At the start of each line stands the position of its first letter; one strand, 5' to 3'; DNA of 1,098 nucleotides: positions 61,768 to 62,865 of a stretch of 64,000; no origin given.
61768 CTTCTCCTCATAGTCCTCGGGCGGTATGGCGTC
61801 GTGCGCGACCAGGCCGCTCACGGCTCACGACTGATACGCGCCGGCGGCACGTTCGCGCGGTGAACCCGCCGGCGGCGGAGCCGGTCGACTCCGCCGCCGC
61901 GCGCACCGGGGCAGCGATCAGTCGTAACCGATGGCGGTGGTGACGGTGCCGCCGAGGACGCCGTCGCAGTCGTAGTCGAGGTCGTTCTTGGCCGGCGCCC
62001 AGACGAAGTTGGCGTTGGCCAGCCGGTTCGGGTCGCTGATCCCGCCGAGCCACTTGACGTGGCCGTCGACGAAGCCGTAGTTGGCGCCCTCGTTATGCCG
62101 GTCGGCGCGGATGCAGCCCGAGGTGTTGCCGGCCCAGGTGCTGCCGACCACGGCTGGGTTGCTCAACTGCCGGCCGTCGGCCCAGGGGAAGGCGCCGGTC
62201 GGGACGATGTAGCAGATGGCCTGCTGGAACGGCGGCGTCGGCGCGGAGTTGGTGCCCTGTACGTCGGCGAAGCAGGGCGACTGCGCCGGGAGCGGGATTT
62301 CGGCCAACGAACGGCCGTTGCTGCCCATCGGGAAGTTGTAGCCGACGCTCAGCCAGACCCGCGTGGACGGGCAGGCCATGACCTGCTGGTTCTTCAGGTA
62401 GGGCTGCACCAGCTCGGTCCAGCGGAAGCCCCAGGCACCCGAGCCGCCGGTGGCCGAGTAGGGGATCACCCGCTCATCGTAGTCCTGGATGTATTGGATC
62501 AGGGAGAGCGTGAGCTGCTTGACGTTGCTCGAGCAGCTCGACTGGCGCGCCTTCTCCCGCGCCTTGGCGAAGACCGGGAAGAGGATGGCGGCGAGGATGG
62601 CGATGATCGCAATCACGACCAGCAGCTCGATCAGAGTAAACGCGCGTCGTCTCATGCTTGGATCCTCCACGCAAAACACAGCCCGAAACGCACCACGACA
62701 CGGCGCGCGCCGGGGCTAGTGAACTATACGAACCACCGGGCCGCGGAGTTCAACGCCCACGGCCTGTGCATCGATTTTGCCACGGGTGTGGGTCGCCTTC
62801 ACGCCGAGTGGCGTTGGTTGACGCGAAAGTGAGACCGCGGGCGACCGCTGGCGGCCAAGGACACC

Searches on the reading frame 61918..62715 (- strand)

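Call 44: search_protein_families(library=pfam, proteins=[window:61918-62715:-], max_evalue=0.001)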
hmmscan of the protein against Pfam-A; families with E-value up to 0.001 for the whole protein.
window:61918-62715:- (265 aa): 2 families
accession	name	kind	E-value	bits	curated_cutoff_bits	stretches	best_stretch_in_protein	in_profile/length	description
PF07596.16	SBP_bac_10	-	3.5e-11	44.1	23.3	1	51-112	2-65/268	Protein of unknown function (DUF1559)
PF07963.17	N_methyl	-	1.4e-08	34.4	21.2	1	21-46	2-27/27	Prokaryotic N-terminal methylation motif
